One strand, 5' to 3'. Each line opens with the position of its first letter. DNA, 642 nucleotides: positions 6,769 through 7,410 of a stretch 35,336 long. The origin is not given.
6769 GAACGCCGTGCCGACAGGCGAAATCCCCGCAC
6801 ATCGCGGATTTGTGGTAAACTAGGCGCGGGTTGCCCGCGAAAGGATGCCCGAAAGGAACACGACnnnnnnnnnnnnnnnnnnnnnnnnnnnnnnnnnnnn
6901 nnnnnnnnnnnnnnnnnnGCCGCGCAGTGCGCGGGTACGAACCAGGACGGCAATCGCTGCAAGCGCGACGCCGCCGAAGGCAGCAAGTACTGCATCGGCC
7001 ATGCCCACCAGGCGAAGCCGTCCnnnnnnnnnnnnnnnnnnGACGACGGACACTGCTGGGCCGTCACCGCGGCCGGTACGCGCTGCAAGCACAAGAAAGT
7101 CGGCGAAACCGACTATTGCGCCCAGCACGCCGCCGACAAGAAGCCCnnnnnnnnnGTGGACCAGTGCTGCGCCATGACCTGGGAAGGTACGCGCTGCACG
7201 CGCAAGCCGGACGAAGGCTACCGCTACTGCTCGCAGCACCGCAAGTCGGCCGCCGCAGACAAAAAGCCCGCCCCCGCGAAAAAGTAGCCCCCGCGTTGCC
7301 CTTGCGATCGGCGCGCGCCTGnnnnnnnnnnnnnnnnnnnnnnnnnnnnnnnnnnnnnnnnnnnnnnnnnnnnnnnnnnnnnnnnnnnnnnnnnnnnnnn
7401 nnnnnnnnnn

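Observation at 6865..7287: Signal-peptide protein with three tandem C-x9-C-x10-C-x2-H repeats, identical spacing to the plant WRC zinc-finger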

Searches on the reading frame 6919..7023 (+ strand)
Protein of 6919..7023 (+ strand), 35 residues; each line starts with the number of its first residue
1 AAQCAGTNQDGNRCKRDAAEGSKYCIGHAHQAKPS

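Call 41: search_protein_families(library=pfam, proteins=[window:6919-7023:+], max_evalue=1)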
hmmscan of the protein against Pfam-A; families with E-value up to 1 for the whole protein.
seq(35 aa): 5 families
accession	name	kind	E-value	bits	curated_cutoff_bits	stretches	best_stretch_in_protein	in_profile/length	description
PF08879.15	WRC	-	7.8e-05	22.7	28.6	1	13-33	15-35/43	WRC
PF19067.5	DUF5763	-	0.00023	21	26.3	1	2-33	2-32/39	Family of unknown function (DUF5763)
PF13891.11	zf-C3Hc3H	-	0.013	16.2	27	1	11-31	4-24/62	Potential DNA-binding domain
PF11722.13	zf-TRM13_CCCH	-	0.026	14.6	20.9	1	13-29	13-29/29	CCCH zinc finger in TRM13 protein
PF09329.16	zf-primase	-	0.22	11.8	28.8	1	3-32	8-38/46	Primase zinc finger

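Call 65: search_solved_structures(query=A3, max_evalue=10, show_alignments=4)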
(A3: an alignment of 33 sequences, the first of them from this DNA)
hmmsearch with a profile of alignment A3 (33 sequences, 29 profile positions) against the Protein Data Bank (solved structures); distinct sequences matched with E-value up to 10: 3.
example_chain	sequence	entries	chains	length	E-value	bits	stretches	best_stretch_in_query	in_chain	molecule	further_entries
9ik8_E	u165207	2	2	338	0.26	14.2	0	18-28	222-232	scFv16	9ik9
8xos_E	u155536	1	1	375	0.33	13.8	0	18-28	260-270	scFv16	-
6mgb_A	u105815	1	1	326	3.2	10.7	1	4-17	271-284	Capsular polysaccharide export system protein KpsC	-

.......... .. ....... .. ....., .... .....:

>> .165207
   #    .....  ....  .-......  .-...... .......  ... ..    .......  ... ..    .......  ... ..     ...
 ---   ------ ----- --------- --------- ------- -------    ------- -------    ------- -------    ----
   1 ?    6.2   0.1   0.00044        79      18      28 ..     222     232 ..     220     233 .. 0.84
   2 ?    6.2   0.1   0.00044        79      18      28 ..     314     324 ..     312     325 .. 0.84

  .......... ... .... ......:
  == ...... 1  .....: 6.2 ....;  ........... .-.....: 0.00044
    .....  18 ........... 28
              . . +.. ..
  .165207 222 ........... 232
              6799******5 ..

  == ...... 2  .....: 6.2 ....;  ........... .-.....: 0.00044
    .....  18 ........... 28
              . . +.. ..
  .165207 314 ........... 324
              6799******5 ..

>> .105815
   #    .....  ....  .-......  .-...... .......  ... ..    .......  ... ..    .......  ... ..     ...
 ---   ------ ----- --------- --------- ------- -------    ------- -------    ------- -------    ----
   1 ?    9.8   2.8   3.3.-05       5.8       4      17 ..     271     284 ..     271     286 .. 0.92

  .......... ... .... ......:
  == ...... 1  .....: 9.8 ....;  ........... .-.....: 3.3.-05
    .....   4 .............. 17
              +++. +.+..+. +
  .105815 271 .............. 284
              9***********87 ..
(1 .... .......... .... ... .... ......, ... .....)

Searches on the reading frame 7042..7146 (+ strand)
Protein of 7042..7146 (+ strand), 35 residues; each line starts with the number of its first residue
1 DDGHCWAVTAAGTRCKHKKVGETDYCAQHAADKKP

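Call 41: search_protein_families(library=pfam, proteins=[window:7042-7146:+], max_evalue=1)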
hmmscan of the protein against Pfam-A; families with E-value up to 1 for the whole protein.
seq(35 aa): 3 families
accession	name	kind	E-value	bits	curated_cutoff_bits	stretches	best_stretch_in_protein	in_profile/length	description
PF19067.5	DUF5763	-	0.0015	18.4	26.3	1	5-32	4-30/39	Family of unknown function (DUF5763)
PF13891.11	zf-C3Hc3H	-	0.026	15.3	27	1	12-31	4-23/62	Potential DNA-binding domain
PF08879.15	WRC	-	0.11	12.7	28.6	1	14-32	15-33/43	WRC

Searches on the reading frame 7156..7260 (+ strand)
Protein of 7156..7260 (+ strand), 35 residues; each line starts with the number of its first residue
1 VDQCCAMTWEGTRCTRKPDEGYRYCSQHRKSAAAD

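Call 41: search_protein_families(library=pfam, proteins=[window:7156-7260:+], max_evalue=1)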
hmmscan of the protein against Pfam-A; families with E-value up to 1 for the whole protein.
seq(35 aa): 1 family
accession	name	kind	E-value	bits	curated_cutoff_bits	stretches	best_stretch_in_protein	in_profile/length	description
PF19067.5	DUF5763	-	0.00011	22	26.3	1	2-32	2-31/39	Family of unknown function (DUF5763)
